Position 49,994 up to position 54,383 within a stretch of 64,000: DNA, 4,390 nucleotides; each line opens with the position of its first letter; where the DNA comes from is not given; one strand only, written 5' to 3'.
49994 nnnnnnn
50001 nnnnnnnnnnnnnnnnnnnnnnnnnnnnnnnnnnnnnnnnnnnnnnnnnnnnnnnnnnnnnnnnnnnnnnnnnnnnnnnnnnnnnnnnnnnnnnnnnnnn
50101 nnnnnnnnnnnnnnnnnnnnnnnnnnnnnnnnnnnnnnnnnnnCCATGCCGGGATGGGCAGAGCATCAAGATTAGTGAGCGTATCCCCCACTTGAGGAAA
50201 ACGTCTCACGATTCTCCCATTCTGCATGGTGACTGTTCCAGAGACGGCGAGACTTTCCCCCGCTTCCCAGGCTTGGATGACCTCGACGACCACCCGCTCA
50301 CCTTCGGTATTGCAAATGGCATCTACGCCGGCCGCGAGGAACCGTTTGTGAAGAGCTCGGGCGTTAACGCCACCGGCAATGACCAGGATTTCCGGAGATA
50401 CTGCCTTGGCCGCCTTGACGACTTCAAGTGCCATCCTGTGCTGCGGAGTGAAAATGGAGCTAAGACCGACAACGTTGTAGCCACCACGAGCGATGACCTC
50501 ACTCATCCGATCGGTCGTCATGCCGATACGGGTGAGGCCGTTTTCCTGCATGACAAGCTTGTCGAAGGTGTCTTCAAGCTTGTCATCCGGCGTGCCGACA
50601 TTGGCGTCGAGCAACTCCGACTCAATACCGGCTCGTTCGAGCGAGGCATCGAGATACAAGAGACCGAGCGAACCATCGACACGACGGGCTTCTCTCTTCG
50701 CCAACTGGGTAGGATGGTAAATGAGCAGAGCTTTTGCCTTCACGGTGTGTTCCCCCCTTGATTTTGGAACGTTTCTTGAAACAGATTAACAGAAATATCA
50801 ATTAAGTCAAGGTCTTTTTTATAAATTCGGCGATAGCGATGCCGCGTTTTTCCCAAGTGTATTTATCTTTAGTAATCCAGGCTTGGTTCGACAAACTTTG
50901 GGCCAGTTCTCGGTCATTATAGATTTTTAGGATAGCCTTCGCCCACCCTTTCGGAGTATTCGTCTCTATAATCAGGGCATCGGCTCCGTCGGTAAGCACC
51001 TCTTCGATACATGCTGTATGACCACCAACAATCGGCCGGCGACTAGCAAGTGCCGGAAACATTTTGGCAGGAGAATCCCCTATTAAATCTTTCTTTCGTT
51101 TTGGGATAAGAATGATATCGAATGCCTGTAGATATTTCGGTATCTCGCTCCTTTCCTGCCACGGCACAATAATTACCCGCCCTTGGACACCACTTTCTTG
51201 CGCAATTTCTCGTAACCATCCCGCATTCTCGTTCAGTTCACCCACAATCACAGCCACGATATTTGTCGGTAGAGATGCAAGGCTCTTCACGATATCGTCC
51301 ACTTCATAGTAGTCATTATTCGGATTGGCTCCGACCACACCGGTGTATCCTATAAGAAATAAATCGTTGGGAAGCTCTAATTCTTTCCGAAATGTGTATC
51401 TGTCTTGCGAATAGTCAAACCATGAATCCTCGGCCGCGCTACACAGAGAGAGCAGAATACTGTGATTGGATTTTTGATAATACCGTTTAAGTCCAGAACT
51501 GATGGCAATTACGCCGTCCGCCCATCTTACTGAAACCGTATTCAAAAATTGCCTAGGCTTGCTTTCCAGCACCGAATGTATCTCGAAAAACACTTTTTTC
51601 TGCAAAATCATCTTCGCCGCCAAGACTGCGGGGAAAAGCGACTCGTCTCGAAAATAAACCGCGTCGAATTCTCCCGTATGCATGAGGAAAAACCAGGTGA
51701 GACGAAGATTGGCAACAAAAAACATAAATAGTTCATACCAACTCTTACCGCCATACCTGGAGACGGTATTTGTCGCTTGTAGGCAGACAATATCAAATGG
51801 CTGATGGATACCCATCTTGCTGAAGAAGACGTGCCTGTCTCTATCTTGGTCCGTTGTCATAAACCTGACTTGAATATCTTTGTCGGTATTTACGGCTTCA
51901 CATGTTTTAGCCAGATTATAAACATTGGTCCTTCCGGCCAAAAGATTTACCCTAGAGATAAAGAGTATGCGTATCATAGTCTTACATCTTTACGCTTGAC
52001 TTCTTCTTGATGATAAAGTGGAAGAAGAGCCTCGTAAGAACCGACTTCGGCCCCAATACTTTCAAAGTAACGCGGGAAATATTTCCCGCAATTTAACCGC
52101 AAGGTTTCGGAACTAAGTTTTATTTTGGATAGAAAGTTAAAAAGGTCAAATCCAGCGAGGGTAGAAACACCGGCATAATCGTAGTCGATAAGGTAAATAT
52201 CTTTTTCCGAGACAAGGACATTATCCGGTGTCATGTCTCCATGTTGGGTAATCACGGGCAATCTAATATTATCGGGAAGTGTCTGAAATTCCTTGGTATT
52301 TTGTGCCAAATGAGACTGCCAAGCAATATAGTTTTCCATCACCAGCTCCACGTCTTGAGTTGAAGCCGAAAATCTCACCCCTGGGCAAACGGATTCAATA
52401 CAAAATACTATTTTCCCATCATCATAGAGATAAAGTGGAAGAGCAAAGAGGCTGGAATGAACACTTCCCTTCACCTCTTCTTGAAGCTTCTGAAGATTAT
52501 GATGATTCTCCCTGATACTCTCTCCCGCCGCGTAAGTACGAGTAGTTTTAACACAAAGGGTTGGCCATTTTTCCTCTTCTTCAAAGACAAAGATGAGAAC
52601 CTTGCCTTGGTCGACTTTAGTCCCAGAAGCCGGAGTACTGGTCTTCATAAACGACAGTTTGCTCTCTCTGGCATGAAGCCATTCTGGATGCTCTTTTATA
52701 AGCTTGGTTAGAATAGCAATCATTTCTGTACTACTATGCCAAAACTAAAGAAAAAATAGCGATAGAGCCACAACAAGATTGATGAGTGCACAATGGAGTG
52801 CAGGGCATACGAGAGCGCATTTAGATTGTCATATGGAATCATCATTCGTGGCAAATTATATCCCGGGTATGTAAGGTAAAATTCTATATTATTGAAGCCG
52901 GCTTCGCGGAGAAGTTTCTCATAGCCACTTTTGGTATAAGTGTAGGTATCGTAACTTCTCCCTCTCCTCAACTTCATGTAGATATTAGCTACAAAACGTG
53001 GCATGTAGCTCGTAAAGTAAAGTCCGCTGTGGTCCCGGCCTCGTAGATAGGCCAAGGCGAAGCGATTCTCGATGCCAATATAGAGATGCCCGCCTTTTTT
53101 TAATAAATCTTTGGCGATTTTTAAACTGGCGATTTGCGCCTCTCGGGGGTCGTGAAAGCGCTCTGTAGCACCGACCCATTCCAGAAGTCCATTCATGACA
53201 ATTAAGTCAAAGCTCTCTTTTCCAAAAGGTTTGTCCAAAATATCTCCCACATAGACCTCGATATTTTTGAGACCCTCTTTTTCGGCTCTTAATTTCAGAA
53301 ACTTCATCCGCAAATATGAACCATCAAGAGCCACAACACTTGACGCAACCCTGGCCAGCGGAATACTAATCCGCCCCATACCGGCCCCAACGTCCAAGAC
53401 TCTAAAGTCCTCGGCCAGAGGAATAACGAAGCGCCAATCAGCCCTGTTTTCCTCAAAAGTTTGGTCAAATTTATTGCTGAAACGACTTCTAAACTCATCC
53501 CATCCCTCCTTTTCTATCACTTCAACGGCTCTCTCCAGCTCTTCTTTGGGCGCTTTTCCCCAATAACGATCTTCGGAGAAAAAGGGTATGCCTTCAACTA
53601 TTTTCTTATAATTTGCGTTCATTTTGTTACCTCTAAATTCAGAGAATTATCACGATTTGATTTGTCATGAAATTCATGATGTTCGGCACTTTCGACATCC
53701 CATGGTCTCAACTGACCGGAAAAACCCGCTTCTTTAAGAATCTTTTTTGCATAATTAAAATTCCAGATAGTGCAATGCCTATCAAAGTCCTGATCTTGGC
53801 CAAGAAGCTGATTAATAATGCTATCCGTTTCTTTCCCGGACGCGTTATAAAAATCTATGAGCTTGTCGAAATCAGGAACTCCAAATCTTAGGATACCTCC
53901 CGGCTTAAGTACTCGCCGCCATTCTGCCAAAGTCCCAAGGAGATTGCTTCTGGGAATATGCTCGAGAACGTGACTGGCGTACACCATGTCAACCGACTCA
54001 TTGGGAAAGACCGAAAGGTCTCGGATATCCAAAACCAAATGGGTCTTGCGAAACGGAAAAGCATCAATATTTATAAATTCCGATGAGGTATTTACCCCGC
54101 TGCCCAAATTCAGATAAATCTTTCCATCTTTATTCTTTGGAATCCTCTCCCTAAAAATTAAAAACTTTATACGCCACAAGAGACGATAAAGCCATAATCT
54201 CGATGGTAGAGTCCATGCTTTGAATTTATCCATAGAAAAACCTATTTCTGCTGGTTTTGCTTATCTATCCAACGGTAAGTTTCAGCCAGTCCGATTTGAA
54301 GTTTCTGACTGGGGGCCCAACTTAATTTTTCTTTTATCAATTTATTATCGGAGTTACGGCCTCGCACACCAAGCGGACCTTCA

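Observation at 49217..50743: Class B (cobalamin-dependent) radical SAM enzyme inside a glycan-assembly operon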

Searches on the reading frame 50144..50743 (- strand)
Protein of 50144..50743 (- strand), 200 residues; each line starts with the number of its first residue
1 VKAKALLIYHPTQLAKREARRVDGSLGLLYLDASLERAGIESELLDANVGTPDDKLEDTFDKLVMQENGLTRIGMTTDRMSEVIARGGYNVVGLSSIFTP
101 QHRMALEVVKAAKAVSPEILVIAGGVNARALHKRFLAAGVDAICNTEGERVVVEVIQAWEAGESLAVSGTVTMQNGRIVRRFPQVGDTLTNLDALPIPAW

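Call 81: search_solved_structures(query=A2, max_evalue=10, show_alignments=4)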
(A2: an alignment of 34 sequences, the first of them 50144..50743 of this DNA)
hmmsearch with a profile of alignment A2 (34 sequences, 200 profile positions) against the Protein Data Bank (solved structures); distinct sequences matched with E-value up to 10: 8.
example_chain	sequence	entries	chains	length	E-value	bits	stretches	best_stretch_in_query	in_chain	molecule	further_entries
5ul2_A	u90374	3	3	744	1.1e-07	34.7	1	68-185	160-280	OxsB protein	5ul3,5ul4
7kdx_A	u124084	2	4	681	8.8e-06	28.5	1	98-182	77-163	Methyltransferase TokK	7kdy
6wte_A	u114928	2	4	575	0.0093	18.6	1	114-183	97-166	B12-binding domain-containing protein | Tryptophan-C2-methyltransferase containing B12-binding domain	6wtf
2ii1_A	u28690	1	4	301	0.13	14.9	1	10-49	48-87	Acetamidase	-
3i52_A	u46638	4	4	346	0.17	14.5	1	106-164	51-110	Putative leucoanthocyanidin reductase 1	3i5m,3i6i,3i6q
8s4p_A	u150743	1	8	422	0.43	13.2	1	102-144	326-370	NADH:flavin oxidoreductase/NADH oxidase N-terminal domain-containing protein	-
7mjv_A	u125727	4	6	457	1.1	11.9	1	102-171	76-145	tRNA-2-methylthio-N(6)-dimethylallyladenosine synthase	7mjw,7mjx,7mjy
7mjz_A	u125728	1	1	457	1.1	11.9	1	102-171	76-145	tRNA-2-methylthio-N(6)-dimethylallyladenosine synthase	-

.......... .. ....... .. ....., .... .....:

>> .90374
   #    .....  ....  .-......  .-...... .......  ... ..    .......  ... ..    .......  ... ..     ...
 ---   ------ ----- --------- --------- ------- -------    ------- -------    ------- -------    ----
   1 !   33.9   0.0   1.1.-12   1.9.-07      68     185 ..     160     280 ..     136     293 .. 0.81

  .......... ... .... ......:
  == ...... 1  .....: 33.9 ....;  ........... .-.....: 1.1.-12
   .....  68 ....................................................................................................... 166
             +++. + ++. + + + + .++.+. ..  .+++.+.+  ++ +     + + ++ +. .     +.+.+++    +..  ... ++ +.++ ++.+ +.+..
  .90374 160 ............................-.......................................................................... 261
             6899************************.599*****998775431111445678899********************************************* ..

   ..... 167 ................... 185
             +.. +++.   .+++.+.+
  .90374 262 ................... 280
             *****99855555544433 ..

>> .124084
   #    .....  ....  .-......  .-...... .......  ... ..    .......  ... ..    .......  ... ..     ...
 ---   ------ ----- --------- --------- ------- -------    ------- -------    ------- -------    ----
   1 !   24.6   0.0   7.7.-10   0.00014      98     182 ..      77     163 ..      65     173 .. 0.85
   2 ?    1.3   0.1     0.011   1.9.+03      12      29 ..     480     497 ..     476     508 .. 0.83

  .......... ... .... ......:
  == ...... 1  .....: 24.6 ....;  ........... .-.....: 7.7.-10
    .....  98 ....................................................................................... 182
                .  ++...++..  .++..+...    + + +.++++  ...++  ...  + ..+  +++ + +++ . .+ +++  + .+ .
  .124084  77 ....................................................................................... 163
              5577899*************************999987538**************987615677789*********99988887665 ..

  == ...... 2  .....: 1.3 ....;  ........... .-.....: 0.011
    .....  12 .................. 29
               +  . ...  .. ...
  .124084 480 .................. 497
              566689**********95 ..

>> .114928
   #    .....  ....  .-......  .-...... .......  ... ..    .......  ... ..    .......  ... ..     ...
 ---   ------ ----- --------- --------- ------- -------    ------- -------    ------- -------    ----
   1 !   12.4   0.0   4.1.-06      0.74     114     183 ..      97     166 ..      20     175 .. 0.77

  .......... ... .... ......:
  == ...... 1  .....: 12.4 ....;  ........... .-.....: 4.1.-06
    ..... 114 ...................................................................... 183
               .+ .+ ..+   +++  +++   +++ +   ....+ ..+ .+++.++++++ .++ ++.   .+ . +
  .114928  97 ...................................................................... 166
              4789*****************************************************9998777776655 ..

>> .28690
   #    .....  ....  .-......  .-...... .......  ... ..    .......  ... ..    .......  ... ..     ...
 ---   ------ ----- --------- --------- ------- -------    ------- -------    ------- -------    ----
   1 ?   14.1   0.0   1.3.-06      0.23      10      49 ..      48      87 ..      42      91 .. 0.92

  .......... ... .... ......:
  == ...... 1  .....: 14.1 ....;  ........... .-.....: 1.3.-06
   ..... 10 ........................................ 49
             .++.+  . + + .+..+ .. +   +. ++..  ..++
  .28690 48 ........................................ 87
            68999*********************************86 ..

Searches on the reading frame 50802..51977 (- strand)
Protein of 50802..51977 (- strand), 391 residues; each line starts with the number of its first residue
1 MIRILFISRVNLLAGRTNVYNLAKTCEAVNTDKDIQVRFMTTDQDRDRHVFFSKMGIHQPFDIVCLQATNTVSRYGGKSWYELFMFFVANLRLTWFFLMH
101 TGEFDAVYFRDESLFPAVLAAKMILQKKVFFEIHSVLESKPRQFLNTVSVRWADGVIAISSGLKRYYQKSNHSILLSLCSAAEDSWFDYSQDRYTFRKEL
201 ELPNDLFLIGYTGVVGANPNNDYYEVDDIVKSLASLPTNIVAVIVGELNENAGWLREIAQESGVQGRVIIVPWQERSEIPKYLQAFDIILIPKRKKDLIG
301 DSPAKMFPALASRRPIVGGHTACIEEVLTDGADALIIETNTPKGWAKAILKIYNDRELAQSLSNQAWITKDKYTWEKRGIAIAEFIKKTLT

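Call 5: search_protein_families(library=pfam, proteins=[window:50802-51977:-], max_evalue=0.01)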
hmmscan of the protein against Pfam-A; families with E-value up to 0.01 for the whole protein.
window:50802-51977:- (391 aa): 4 families
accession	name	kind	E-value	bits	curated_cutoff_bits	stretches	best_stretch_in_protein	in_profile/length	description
PF00534.26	Glycos_transf_1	-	4.6e-14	52.7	26.4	1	224-366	28-169/172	Glycosyl transferases group 1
PF13692.12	Glyco_trans_1_4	-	8.5e-14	52.4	27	1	225-355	16-142/142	Glycosyl transferases group 1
PF13524.12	Glyco_trans_1_2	-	1.4e-05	25.6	25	1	243-378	18-138/144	Glycosyl transferase-like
PF13439.12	Glyco_transf_4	-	0.0014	19.1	28.5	1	96-169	65-150/170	Glycosyltransferase Family 4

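Call 6: search_protein_families(library=ncbifam, proteins=[window:50802-51977:-], max_evalue=0.01)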
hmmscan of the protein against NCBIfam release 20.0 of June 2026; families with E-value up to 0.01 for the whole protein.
window:50802-51977:- (391 aa): 9 families
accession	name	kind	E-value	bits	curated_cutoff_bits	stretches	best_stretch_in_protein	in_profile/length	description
NF047684.1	TeichurnBiosyTuaC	equivalog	3.4e-11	42.7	550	1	147-366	159-365/391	teichuronic acid biosynthesis protein TuaC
TIGR04063.1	stp3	hypoth_equivalog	1.2e-10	40.8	442.05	1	144-377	149-383/397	TIGR04063 family PEP-CTERM/XrtA system glycosyltransferase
TIGR03449.1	mycothiol_MshA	equivalog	1.9e-09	36.9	462.5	1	237-384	250-398/406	D-inositol-3-phosphate glycosyltransferase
NF007640.0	PRK10307.1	subfamily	6.4e-08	31.9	276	1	191-367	214-384/411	WcaI family glycosyltransferase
TIGR03088.1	stp2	hypoth_equivalog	2.8e-06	26.6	409.05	1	234-366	224-349/374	TIGR03088 family PEP-CTERM/XrtA system glycosyltransferase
NF041876.1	EPS_EpsE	equivalog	3.5e-06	26.5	400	1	256-366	266-372/389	exopolysaccharide biosynthesis GT4 family glycosyltransferase EpsE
NF038298.1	EPS_HpsO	equivalog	8.6e-06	24.8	575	1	183-368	179-365/388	hormogonium polysaccharide biosynthesis glycosyltransferase HpsO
TIGR03999.1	thiol_BshA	equivalog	8.7e-06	24.9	273.7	1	226-373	214-357/375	N-acetyl-alpha-D-glucosaminyl L-malate synthase BshA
NF012028.0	PRK15484.1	subfamily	0.00026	20.2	618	1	156-384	143-373/380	lipopolysaccharide N-acetylglucosaminyltransferase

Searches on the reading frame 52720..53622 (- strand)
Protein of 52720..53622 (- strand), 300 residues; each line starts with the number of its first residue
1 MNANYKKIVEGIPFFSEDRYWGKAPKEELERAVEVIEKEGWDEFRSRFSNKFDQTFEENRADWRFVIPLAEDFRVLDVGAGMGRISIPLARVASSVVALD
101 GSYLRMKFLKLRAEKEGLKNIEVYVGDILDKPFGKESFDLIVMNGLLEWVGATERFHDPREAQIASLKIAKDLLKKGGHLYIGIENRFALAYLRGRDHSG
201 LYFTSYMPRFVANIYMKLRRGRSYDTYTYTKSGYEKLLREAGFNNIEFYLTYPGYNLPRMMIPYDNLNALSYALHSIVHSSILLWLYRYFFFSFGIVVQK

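Call 5: search_protein_families(library=pfam, proteins=[window:52720-53622:-], max_evalue=0.01)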
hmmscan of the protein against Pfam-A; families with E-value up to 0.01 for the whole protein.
window:52720-53622:- (300 aa): 10 families
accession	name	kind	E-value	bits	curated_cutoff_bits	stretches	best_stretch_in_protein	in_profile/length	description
PF13847.12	Methyltransf_31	-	8e-16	58.5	27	1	72-183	4-110/145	Methyltransferase domain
PF08241.18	Methyltransf_11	-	6.8e-14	52.7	21.2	1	76-182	1-95/95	Methyltransferase domain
PF13649.12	Methyltransf_25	-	2.4e-13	51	27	1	75-153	1-80/97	Methyltransferase domain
PF08242.18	Methyltransf_12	-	9.1e-10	39.6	30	1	76-180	1-98/98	Methyltransferase domain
PF05175.20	MTS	-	2.1e-09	37.7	23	1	72-184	32-140/170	Methyltransferase small domain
PF13489.12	Methyltransf_23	-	3.7e-09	37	27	1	60-247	24-163/164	Methyltransferase domain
PF01209.24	Ubie_methyltran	-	3.8e-06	26.9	20.1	1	73-249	49-219/233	ubiE/COQ5 methyltransferase family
PF03848.20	TehB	-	1.9e-05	24.6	20.4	1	70-144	29-102/193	Tellurite resistance protein TehB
PF02527.21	GidB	-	2.7e-05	24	27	1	71-148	46-126/184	rRNA small subunit methyltransferase G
PF00398.26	RrnaAD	-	0.0014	18.2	24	1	69-136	28-93/263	Ribosomal RNA adenine dimethylase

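Call 6: search_protein_families(library=ncbifam, proteins=[window:52720-53622:-], max_evalue=0.01)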
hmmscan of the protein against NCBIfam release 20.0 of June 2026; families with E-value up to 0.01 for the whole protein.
window:52720-53622:- (300 aa): 41 families (the best 25 are shown)
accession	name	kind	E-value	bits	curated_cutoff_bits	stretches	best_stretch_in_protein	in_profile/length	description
TIGR01983.1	UbiG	equivalog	3.6e-11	42.8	102.95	1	70-193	48-162/228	bifunctional 2-polyprenyl-6-hydroxyphenol methylase/3-demethylubiquinol 3-O-methyltransferase UbiG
NF041820.1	daptide_MTase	equivalog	4.3e-09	36.2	175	1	74-143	39-110/243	daptide-type RiPP biosynthesis methyltransferase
NF043040.1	corrin_prot_MT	hypoth_equivalog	1.8e-08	34.1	180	1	71-183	41-148/216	corrinoid protein-associated methyltransferase CpaM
NF011529.0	PRK14968.1-3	equivalog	2.4e-07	30.4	162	1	72-144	35-105/198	putative methyltransferase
TIGR02072.1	BioC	equivalog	4.2e-07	30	184.95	1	72-155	35-115/244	malonyl-ACP O-methyltransferase BioC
NF008992.0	PRK12335.1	equivalog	6.6e-07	28.8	303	1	61-144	112-193/289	SAM-dependent methyltransferase TehB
TIGR02469.1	CbiT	equivalog_domain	9e-07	29.2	78.3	1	70-145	18-96/124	precorrin-6Y C5,15-methyltransferase (decarboxylating) subunit CbiT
TIGR01934.1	MenG_MenH_UbiE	subfamily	2e-06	27.3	158.35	1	71-217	39-173/223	ubiquinone/menaquinone biosynthesis methyltransferase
TIGR03534.1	RF_mod_PrmC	equivalog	3e-06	26.9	199.1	1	71-144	88-163/253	peptide chain release factor N(5)-glutamine methyltransferase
TIGR00479.1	rumA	equivalog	4.3e-06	25.8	183.55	1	70-128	292-350/432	23S rRNA (uracil(1939)-C(5))-methyltransferase RlmD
TIGR02021.1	BchM-ChlM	equivalog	1.8e-05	24.2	158.9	1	73-142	56-123/218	magnesium protoporphyrin IX methyltransferase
TIGR00138.1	rsmG_gidB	equivalog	2.1e-05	24.3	99.5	1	74-150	47-124/183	16S rRNA (guanine(527)-N(7))-methyltransferase RsmG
NF001243.0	PRK00216.1-4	equivalog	2.9e-05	23.5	235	1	67-246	43-216/237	demethylmenaquinone methyltransferase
NF041255.1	mycofact_MftM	equivalog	3.3e-05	23.4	200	1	71-153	139-220/289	mycofactocin oligosaccharide methyltransferase MftM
NF053839.1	CPFASynBruc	equivalog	4e-05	22.7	600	1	69-153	172-255/410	cyclopropane fatty acid synthase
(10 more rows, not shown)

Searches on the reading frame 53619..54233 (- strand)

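Call 5: search_protein_families(library=pfam, proteins=[window:53619-54233:-], max_evalue=0.01)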
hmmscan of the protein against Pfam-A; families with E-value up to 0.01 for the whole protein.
window:53619-54233:- (204 aa): 5 families
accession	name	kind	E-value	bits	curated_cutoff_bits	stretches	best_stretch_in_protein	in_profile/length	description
PF08241.18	Methyltransf_11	-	1.3e-11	45.4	21.2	1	46-116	23-94/95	Methyltransferase domain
PF13649.12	Methyltransf_25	-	4.4e-08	34.1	27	1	64-113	49-97/97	Methyltransferase domain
PF13489.12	Methyltransf_23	-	2.4e-07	31.1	27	1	33-172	19-160/164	Methyltransferase domain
PF08242.18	Methyltransf_12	-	1.7e-06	29.1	30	1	64-115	49-98/98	Methyltransferase domain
PF13847.12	Methyltransf_31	-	0.0051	16.9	27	1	68-121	61-113/145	Methyltransferase domain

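Call 6: search_protein_families(library=ncbifam, proteins=[window:53619-54233:-], max_evalue=0.01)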
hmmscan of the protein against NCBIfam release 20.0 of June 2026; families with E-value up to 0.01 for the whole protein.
window:53619-54233:- (204 aa): 3 families
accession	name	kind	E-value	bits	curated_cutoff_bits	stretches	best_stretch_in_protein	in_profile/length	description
NF045667.1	MTase_DVU1556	equivalog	0.00076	19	155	1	75-115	79-117/213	DVU_1556 family methyltransferase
NF045649.1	2X_seleno_MduS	exception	0.00098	18.2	380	1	66-124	95-155/338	methyltransferase domain-containing selenoprotein MduS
NF043040.1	corrin_prot_MT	hypoth_equivalog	0.003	17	180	1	70-115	99-145/216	corrinoid protein-associated methyltransferase CpaM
